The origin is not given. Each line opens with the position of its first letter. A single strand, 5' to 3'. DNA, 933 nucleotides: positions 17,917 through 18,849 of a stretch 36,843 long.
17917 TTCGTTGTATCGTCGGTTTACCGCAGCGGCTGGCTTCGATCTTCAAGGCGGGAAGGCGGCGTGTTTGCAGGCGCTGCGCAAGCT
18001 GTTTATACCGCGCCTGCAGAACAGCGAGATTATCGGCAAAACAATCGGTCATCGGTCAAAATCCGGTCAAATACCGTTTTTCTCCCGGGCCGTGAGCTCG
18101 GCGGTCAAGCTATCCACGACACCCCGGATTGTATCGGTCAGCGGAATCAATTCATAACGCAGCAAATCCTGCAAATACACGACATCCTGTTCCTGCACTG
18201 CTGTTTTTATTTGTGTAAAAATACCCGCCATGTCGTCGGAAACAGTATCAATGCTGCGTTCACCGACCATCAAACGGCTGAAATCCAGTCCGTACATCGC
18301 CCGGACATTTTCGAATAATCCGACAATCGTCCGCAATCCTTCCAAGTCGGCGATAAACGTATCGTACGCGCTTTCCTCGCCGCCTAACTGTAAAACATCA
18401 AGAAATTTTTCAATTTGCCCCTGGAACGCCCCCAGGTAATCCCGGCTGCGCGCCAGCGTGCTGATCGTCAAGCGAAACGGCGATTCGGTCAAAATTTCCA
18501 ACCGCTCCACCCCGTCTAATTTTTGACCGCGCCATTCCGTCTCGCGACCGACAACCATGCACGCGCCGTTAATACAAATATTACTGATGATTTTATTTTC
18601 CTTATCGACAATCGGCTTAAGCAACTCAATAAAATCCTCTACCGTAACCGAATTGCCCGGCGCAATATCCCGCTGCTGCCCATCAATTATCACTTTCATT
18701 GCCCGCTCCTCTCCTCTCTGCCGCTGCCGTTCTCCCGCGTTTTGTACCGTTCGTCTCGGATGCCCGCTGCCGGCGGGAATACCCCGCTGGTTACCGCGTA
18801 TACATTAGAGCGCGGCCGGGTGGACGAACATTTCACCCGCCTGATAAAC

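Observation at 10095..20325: Sigma54-driven Maf / radical-SAM locus: candidate undescribed flagellin (surface protein) modification pathway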

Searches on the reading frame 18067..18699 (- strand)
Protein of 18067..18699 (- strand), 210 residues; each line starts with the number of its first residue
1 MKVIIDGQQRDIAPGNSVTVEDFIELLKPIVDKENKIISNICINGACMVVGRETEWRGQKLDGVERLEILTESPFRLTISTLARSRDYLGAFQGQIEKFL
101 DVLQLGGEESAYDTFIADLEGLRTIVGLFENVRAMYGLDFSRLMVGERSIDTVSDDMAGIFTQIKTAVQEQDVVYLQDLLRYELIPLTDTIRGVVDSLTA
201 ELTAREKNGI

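Call 3: search_protein_families(library=pfam, proteins=[window:18067-18699:-], max_evalue=0.01)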
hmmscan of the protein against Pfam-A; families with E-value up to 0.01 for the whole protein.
window:18067-18699:- (210 aa): 0 families

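Call 4: search_protein_families(library=ncbifam, proteins=[window:18067-18699:-], max_evalue=0.01)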
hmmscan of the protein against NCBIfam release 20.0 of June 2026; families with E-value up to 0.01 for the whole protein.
window:18067-18699:- (210 aa): 0 families

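Call 11: find_encoding_contigs(protein=window:18067-18699:-, flank=10000, max_places=10)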
Protein window:18067-18699:- (210 aa): no gene with exactly this product is on record in the collection.

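Call 12: find_homologous_proteins(query=window:18067-18699:-, max_evalue=0.001)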
Query window:18067-18699:- (210 aa): 1 proteins with E <= 0.001 among 266 candidates.
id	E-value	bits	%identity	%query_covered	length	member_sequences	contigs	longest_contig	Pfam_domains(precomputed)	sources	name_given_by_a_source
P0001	9.1e-130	448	100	100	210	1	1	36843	PF27299.1,PF26154.2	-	-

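Call 22: search_protein_representatives(protein=window:18067-18699:-)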
Query: 210 residues. Proteins with E-value up to 0.001 (for the whole library): 318; up to 1e-10: 38; up to 1e-30: 6. The best 150 are listed.
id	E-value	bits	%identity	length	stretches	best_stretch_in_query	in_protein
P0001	2.9e-130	448.3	100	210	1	1-210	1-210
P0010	2.3e-39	151.7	40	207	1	1-205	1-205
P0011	1.1e-33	133.1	33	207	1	1-208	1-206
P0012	9.1e-33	130.2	36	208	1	1-199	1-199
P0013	2.0e-32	129.1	40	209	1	1-200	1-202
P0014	3.1e-31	125.2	36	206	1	1-199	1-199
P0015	7.1e-30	120.7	33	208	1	1-198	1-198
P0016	1.8e-28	116.2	44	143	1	69-198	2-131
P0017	2.8e-25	105.7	32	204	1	1-196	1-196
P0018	2.0e-24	103.0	34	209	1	1-200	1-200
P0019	1.5e-21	93.6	29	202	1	1-202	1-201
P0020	1.6e-21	93.5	28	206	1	1-198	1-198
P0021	2.4e-21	92.9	30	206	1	1-193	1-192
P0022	5.5e-19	85.2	28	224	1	8-207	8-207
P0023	1.7e-16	77.1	28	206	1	3-198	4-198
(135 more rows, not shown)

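Call 30: search_protein_families(library=pfam, alignment_id=A1, max_evalue=1)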
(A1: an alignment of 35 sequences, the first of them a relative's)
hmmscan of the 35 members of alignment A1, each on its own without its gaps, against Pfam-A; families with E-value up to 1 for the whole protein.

A. member 1, P0001 (210 aa): 0 families

B. families by the number of members that match (of 35 scanned): 57 families (the first 25 are shown)
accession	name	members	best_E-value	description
PF02597.26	ThiS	4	0.064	ThiS family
PF16550.10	RPN13_C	2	0.0037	UCH-binding domain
PF17376.7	DUF5398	2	0.0082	Family of unknown function (DUF5398)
PF08785.16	Ku_PK_bind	1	0.0017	Ku C terminal domain like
PF08809.16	DUF1799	1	0.0056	Phage related hypothetical protein (DUF1799)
PF04048.20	Sec8_N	1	0.0063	Exocyst complex component Sec8 N-terminal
PF13256.11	DUF4047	1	0.017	Domain of unknown function (DUF4047)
PF00619.27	CARD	1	0.024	Caspase recruitment domain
PF05332.16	Vesi_VP2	1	0.03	Vesivirus VP2 protein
PF04014.23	MazE_antitoxin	1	0.033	Antidote-toxin recognition MazE, bacterial antitoxin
PF18039.7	UBA_6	1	0.035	UBA-like domain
PF09254.17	FokI_cleav_dom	1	0.036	FokI, cleavage domain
PF24054.1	DUF7357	1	0.036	Domain of unknown function (DUF7357)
PF11547.14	E3_UbLigase_EDD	1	0.04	E3 ubiquitin ligase EDD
PF22743.2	PspAA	1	0.048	PspA-Associated protein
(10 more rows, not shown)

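Call 33: find_related_loci(query=A2, collection=metagenome_contigs, flank=10000)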
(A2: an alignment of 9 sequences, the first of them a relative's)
Query A2 (210 aa) in metagenome_contigs; peptide patterns used: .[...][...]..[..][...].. (x = any residue, [..] = any of these).
88 stretches matched a pattern; 4 encode a relative of the query (tblastn E <= 1e-3); 4 distinct loci.
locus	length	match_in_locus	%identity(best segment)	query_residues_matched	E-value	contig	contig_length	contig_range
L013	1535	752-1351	43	1-200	2e-59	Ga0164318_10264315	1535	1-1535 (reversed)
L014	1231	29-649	41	1-205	7e-44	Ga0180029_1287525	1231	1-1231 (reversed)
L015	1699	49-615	38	1-189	2e-40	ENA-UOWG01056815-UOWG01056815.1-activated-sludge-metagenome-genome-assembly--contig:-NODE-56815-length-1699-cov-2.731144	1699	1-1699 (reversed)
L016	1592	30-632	39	1-199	1e-35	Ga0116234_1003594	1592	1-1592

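Call 40: search_protein_families(library=pfam, proteins=[L016:660-1307:+, L013:3-473:+], max_evalue=0.001)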
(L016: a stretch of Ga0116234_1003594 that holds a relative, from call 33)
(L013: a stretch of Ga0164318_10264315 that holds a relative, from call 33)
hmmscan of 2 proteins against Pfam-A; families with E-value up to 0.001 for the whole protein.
L016:660-1307:+ (215 aa): 0 families

L013:3-473:+ (156 aa): 5 families
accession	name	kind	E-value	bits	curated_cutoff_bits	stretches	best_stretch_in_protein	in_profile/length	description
PF00196.25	GerE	-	3.6e-17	62.2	23.5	1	94-149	2-57/57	Bacterial regulatory proteins, luxR family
PF00072.30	Response_reg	-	2.8e-07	31.1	30.2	1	1-58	52-109/111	Response regulator receiver domain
PF08281.18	Sigma70_r4_2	-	8.9e-06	25.7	25.7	1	94-131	10-48/54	Sigma-70, region 4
PF04545.22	Sigma70_r4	-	0.00044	20.2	24.1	1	94-137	4-48/50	Sigma-70, region 4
PF13384.12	HTH_23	-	0.00045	20.4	24.6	1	102-128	10-36/50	Homeodomain-like domain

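Call 47: predict_structure(alignment_id=A1)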
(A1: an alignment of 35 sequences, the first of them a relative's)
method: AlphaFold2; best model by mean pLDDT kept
length: 210 residues; sequences in the alignment: 35
mean_pLDDT: 95.6   pTM: 0.85
mean pLDDT of the five models: 95.6, 95.6, 95.3, 94.5, 94.2
residues with pLDDT >= 90: 198; 70-90: 12; 50-70: 0; < 50: 0
segments of 3 or more residues with pLDDT < 50: none
pLDDT, mean of each block of 10 residues (from residue 1): 96 87 95 95 94 90 95 96 98 98 95 96 97 98 98 97 97 98 98 98 93
secondary structure, 60 per line:
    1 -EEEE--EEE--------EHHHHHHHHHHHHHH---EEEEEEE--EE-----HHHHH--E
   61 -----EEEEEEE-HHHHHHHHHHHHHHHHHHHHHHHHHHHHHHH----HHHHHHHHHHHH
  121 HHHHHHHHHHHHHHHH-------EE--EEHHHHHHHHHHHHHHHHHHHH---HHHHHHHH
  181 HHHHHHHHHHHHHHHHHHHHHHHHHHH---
elements in order: E2-5 E8-10 H20-33 E37-43 H53-57 E66-72 H74-104 H109-136 H150-169 H173-207

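Call 51: fold_search(model_id=the predicted structure, library=pdb)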
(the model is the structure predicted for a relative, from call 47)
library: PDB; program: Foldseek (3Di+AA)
matches with E <= 10: 422; with E <= 0.001: 0
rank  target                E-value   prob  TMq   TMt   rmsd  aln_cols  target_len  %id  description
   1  9n0k_A                1.1e-01  1.00  0.47  0.73   3.4       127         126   11  Crystal structure of KABLE triple mutant (Ile12Phe, Lys14Pro, Leu20Trp) (released 2025-08-20)
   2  4iwo                  1.4e-01  0.30  0.29  0.12  31.4       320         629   12  Crystal structure and mechanism of activation of TBK1 (released 2013-03-13)
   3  5xx9_B                1.7e-01  0.47  0.24  0.31  19.9       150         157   15  Crystal structure of Bacterioferritin (released 2018-07-11)
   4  3h7p_A                1.9e-01  0.94  0.24  0.57   3.3        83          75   16  Crystal structure of K63-linked di-ubiquitin (released 2009-09-22)
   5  5oxi_A                1.9e-01  0.92  0.23  0.55   4.3        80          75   10  C-terminally retracted ubiquitin L67S mutant (released 2017-11-22)
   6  9dm3_MODEL_1_A        2.3e-01  0.97  0.43  0.63   4.1       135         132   15  De novo design of proteins that bind naphthalenediimides, powerful photooxidants with tunable photophysical pr (released 2025-03-05)
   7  6db1_B                2.3e-01  0.69  0.32  0.46   7.6       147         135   16  2.0 Angstrom Resolution Crystal Structure of N-Terminal Ligand-Binding Domain of Putative Methyl-Accepting Chemotaxis  (released 2018-05-16)
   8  5xsj_L                2.4e-01  0.97  0.42  0.65   4.1       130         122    9  XylFII-LytSN complex (released 2017-08-02)
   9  5xua_G                2.4e-01  0.97  0.45  0.62   4.2       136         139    7  The ligand-free dimer of chemoreceptor MCP2201 ligand binding domain (released 2018-06-27)
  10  3tbl_D                2.4e-01  0.80  0.21  0.49   4.8        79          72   16  Structure of Mono-ubiquitinated PCNA: Implications for DNA Polymerase Switching and Okazaki Fragment Maturation (released 2012-05-23)
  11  8hm2_A                2.4e-01  0.63  0.20  0.43   5.0        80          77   11  Crystal structure of human ubiquitin-like protein from bacteroides fragilis c terminal cysteine mutant (released 2023-11-29)
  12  9min_D                2.6e-01  0.69  0.32  0.46   6.3       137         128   12  Structure of a designed minibinder to NYESO1-A*02:01 (released 2025-08-06)
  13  9tav_B                2.9e-01  0.94  0.41  0.64   4.4       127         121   15  De novo photoenzyme photoABLE2 in complex with substrate (released 2026-03-25)
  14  9min_I                2.9e-01  0.63  0.31  0.44   6.9       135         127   11  Structure of a designed minibinder to NYESO1-A*02:01 (released 2025-08-06)
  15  2knb_MODEL_1_A        3.1e-01  0.85  0.23  0.55   4.4        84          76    7  Solution NMR structure of the parkin Ubl domain in complex with the endophilin-A1 SH3 domain (released 2009-12-22)
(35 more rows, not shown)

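Call 81: search_dna_similar(query=window:18067-18699:-, collection=plasmids, mode=protein, max_evalue=0.001, max_rows=15)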
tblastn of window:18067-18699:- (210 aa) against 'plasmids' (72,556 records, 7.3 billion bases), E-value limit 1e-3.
No match.

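Call 95: search_solved_structures(query=A1, max_evalue=10)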
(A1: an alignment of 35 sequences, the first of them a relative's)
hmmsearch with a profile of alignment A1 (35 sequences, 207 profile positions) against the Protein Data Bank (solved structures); distinct sequences matched with E-value up to 10: 21.
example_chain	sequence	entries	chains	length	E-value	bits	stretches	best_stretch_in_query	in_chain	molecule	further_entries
7unh_A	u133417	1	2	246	4.8e-05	26.3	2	86-121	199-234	SP2 designed chlorophyll dimer protein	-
8glt_1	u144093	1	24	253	5.2e-05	26.2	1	86-121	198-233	C2-chlorophyll-comp_O32-15_ctermHis, polyalanine model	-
7uni_A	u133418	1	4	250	5.9e-05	26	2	86-121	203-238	SP2-ZnPPaM designed chlorophyll dimer protein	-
9min_D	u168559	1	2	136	0.03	17.2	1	80-134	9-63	designed minibinder KH46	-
9x1w_A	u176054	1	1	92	0.039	16.8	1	71-107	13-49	P57-M4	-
5j0i_A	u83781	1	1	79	0.049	16.4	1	76-140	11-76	Designed protein 2L6HC3_12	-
9x1x_A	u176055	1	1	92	0.078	15.8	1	71-107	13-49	P57-M5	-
8a3k_UNK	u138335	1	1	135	0.12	15.2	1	80-166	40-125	sc-apCC-4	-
8fjg_A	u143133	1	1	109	0.16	14.8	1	108-170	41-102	H12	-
2k5p_A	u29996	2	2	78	0.21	14.4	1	1-68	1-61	thiamine-biosynthesis protein | Thiamine-biosynthesis protein ThiS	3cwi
5w63_A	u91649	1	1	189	0.25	14.2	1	19-95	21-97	Apoptosis regulator bax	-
2vrz_A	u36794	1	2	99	0.26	14.1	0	140-172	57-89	VIRULENCE FACTOR ESXA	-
2vs0_A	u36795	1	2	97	0.27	14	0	140-172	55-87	VIRULENCE FACTOR ESXA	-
2jua_A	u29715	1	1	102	0.33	13.8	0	147-172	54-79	de novo protein S836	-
29sb_A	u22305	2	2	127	0.37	13.6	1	78-131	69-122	KABLE2.5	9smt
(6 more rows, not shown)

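Call 96: find_encoding_contigs(protein=P0022, flank=8000, max_places=4)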
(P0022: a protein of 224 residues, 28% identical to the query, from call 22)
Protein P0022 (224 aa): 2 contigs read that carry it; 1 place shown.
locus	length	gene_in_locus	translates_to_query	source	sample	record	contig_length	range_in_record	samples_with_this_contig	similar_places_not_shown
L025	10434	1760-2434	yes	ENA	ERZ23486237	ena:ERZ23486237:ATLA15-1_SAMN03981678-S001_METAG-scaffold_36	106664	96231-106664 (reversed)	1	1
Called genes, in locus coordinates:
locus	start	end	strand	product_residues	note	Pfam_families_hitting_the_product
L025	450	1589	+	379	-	PF13524:Glyco_trans_1_2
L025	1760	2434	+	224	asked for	PF27299:TP0873_N, PF26154:DUF8042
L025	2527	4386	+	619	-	PF20157:Maf_flag10_N (weak), PF01973:MptE-like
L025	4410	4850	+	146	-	PF20791:Acyl-ACP_TE_C, PF01643:Acyl-ACP_TE (weak), PF13279:4HBT_2, PF03061:4HBT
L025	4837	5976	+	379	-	PF02585:PIG-L (weak)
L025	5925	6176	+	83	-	-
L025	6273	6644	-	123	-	PF00072:Response_reg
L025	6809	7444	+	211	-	PF00565:SNase (weak)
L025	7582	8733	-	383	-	PF02684:LpxB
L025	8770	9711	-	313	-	PF01408:GFO_IDH_MocA, PF22725:GFO_IDH_MocA_C3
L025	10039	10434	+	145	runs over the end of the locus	-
